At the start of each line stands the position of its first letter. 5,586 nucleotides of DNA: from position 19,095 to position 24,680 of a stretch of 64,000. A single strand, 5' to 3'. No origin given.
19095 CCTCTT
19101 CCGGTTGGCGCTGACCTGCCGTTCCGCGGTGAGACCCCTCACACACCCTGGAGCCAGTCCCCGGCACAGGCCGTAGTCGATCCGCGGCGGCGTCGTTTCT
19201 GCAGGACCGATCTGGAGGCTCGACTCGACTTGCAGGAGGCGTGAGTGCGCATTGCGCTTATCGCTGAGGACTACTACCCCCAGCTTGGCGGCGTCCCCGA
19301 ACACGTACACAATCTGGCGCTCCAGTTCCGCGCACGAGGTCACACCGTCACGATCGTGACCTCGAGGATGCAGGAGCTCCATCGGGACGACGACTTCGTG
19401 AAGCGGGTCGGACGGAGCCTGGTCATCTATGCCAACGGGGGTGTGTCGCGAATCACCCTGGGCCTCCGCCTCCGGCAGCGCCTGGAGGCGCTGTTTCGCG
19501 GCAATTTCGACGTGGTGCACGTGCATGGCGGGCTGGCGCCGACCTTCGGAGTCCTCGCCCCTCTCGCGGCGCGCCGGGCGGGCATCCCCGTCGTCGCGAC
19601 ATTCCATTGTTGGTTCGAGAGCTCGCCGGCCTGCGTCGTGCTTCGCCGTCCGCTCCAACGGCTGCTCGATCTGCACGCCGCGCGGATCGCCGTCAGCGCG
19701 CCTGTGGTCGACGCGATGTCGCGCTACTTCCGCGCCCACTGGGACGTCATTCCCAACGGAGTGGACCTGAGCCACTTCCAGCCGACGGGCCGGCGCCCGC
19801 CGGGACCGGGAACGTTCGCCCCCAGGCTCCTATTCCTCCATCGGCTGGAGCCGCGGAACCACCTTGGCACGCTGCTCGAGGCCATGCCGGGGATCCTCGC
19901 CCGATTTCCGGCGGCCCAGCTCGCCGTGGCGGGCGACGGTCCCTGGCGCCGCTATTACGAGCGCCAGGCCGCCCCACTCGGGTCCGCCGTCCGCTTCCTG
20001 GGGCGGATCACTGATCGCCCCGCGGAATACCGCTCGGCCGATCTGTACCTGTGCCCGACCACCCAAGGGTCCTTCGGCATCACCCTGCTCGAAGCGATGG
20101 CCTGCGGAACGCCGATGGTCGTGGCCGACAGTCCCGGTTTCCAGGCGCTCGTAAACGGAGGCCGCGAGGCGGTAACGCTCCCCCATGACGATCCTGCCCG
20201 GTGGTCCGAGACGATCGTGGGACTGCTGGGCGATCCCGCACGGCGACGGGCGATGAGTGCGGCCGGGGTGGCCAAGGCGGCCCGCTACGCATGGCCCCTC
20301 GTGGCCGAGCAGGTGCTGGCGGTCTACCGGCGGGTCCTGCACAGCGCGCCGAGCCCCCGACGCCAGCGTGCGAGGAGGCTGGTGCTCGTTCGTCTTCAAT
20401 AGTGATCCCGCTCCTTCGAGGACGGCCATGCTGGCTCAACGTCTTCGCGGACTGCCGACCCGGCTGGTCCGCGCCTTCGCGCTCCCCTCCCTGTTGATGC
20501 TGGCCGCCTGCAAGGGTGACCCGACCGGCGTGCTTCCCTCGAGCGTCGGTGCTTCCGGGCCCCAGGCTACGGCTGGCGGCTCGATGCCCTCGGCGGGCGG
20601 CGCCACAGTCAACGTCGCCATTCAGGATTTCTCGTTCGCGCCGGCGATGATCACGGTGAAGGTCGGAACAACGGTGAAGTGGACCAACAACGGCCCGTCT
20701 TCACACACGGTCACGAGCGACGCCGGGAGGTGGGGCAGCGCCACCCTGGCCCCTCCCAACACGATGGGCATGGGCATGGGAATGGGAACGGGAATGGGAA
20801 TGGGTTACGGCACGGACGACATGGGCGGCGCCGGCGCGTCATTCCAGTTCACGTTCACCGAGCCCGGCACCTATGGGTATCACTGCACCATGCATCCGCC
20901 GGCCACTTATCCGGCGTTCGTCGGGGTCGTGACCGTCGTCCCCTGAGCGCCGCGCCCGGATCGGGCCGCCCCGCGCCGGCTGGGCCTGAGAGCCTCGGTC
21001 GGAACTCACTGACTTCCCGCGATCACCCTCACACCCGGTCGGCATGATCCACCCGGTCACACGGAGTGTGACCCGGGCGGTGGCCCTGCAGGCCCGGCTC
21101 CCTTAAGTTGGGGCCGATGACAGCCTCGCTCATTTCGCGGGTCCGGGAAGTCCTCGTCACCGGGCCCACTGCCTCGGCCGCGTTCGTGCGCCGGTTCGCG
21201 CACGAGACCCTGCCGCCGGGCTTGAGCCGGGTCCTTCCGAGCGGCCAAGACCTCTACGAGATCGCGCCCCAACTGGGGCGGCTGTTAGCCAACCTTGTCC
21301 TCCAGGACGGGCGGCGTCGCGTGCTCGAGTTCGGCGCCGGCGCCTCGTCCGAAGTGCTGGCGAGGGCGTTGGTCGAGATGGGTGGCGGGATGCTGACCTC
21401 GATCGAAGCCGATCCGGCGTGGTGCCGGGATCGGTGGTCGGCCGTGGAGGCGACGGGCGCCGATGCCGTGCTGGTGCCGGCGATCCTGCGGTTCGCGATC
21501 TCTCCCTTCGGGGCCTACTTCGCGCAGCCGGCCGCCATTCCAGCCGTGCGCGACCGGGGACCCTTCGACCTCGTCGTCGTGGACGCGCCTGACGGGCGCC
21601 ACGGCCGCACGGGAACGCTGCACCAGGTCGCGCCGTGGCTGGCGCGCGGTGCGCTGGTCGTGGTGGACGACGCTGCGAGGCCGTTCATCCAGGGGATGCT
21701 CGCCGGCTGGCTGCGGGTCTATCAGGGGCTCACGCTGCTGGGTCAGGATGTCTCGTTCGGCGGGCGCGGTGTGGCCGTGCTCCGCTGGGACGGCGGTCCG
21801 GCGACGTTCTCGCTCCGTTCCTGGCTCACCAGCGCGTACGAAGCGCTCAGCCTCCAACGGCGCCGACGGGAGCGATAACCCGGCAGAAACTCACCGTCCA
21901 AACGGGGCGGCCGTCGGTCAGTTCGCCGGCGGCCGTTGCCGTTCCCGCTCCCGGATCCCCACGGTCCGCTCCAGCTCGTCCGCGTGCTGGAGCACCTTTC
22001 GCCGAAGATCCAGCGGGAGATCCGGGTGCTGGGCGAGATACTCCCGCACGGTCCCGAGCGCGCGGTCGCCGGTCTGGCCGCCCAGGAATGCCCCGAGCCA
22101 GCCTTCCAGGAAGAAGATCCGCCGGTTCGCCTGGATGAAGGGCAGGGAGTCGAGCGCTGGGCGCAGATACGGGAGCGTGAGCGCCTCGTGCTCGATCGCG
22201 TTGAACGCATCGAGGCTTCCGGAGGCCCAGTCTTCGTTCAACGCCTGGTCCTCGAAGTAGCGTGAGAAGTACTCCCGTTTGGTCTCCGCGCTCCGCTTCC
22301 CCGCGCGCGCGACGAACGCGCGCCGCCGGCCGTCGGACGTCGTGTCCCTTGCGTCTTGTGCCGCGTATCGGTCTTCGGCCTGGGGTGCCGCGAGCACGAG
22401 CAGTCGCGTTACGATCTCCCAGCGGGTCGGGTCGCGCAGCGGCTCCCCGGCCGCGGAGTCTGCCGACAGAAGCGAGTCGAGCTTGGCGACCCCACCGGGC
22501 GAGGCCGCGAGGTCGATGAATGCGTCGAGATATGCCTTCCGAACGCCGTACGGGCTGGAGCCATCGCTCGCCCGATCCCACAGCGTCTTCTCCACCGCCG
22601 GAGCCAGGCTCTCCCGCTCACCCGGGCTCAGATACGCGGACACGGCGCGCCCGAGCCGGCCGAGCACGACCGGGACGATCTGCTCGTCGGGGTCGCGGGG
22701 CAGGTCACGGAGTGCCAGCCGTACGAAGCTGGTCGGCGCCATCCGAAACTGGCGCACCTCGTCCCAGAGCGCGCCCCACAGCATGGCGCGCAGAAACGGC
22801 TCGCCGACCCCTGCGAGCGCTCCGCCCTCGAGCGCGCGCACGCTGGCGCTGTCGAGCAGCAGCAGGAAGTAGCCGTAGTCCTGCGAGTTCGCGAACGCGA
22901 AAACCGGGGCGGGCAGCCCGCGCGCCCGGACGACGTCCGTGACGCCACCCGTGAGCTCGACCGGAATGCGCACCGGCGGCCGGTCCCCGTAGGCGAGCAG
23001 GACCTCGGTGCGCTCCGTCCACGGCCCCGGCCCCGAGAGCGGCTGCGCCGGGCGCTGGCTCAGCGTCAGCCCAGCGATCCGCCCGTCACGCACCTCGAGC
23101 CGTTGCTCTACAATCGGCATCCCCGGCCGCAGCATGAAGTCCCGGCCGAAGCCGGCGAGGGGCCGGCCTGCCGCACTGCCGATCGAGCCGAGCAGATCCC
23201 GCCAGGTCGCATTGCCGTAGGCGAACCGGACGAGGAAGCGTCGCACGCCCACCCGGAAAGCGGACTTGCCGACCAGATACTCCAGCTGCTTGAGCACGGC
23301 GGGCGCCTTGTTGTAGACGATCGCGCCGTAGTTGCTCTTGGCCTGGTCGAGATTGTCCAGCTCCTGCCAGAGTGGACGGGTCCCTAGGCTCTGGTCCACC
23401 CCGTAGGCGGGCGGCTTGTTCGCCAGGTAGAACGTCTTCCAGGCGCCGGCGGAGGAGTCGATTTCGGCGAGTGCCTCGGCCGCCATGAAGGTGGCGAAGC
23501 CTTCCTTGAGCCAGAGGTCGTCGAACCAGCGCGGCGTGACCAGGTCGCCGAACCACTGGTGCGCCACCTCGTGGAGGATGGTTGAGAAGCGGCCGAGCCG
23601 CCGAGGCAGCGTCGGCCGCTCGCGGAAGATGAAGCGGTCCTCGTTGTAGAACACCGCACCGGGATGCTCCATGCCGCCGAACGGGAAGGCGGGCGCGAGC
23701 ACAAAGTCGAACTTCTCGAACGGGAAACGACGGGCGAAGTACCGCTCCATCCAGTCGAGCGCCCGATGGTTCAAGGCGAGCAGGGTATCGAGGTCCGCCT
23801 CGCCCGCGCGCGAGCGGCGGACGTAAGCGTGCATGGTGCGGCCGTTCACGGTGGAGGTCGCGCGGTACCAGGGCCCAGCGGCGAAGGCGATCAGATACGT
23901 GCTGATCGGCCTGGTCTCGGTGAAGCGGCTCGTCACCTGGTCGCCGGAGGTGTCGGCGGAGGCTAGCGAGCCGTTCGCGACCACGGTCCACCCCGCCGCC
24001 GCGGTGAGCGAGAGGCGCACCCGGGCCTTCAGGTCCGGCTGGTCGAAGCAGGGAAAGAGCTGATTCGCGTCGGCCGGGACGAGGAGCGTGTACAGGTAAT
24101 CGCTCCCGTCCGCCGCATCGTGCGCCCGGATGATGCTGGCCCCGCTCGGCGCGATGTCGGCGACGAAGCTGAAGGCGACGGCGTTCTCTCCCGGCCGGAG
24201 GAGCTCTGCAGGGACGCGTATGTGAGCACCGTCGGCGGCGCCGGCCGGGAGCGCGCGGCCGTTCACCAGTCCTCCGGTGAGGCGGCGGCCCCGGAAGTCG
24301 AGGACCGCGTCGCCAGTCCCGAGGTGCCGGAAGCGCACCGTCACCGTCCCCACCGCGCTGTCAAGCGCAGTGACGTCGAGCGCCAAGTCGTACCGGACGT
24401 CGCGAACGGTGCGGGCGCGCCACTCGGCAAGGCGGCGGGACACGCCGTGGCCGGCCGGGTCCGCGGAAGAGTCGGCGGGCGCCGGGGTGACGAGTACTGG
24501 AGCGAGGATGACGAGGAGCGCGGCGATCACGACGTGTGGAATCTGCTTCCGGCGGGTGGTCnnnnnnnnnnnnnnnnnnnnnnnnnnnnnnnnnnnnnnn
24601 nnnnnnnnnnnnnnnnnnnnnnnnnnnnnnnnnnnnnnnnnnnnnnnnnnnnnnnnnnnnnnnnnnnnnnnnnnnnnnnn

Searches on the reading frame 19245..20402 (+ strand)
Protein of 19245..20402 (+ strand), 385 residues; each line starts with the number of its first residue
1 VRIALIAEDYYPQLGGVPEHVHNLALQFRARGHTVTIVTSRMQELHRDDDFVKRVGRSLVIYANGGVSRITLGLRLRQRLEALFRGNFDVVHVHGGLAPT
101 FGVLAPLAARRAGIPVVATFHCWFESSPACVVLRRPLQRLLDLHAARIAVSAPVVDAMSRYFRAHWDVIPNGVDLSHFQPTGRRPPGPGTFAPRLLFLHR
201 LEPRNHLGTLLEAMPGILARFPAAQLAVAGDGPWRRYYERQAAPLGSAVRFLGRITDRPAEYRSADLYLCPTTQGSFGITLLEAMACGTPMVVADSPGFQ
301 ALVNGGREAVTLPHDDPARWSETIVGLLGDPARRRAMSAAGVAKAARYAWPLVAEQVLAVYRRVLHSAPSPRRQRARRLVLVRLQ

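Call 13: search_protein_families(library=pfam, proteins=[window:19245-20402:+])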
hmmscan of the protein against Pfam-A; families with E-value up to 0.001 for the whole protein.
window:19245-20402:+ (385 aa): 7 families
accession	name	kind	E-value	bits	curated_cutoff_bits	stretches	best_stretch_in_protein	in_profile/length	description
PF13692.12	Glyco_trans_1_4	-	9.4e-30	104.2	27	1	193-330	2-142/142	Glycosyl transferases group 1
PF00534.26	Glycos_transf_1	-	3.3e-27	95.6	26.4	1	193-341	16-169/172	Glycosyl transferases group 1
PF13439.12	Glyco_transf_4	-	5.3e-26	92.1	28.5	1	15-176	2-169/170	Glycosyltransferase Family 4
PF13579.12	Glyco_trans_4_4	-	1.1e-16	62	29.7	1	15-172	1-158/158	Glycosyl transferase 4-like domain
PF13524.12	Glyco_trans_1_2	-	1.2e-11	45.2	25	1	219-347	10-132/144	Glycosyl transferase-like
PF20706.3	GT4-conflict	-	2e-08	34.1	26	1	260-355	277-383/385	Family 4 Glycosyltransferase in conflict systems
PF13477.12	Glyco_trans_4_2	-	5.3e-05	23.9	23.4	1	20-121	12-107/139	Glycosyl transferase 4-like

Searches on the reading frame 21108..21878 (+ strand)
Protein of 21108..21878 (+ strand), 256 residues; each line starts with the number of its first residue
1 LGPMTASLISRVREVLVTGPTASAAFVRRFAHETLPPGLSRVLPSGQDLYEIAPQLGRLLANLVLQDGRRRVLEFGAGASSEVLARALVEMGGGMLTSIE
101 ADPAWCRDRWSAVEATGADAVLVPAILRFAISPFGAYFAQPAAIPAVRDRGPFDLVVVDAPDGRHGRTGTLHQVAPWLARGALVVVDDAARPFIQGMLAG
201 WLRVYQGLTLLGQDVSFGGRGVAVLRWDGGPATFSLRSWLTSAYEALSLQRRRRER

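Call 13: search_protein_families(library=pfam, proteins=[window:21108-21878:+])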
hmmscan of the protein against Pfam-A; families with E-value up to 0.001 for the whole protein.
window:21108-21878:+ (256 aa): 1 family
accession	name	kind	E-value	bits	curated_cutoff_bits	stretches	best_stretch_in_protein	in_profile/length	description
PF13578.12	Methyltransf_24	-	9.8e-09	36.5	26.3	1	73-188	1-104/105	Methyltransferase domain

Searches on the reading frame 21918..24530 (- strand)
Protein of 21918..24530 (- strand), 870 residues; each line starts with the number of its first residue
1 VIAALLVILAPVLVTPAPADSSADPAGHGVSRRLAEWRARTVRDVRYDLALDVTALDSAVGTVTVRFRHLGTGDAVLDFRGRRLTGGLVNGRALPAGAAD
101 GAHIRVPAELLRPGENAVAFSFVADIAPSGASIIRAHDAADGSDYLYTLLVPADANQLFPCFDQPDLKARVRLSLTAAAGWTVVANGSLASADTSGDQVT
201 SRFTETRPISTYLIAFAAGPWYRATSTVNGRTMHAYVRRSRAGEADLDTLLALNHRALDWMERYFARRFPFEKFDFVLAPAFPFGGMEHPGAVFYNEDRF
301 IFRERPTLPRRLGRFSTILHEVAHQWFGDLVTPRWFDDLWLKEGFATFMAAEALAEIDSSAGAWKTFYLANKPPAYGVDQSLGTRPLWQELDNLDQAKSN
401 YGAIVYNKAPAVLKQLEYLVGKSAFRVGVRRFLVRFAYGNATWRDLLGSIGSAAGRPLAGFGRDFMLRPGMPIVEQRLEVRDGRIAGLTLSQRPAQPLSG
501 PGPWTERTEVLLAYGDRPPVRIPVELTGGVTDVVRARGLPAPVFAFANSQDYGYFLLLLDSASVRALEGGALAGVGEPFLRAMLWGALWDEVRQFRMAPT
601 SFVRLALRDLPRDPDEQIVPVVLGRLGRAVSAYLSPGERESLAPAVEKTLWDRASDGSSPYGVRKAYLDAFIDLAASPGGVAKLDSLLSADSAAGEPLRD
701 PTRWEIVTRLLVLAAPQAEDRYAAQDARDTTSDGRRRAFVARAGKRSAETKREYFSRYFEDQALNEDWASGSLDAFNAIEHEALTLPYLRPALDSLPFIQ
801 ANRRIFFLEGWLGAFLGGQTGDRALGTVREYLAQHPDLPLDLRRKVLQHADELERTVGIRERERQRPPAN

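Call 13: search_protein_families(library=pfam, proteins=[window:21918-24530:-])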
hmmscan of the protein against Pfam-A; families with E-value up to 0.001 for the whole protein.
window:21918-24530:- (870 aa): 3 families
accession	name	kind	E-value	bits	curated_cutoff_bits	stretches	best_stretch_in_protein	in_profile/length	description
PF01433.26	Peptidase_M1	-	2.4e-48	165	27.7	1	254-459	6-212/218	Peptidase family M1 domain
PF11838.14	ERAP1_C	-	2.1e-18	67.3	38.2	1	546-855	3-318/318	ERAP1-like C-terminal domain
PF17900.6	Peptidase_M1_N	-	4.8e-13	50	25.8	1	107-213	77-186/186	Peptidase M1 N-terminal domain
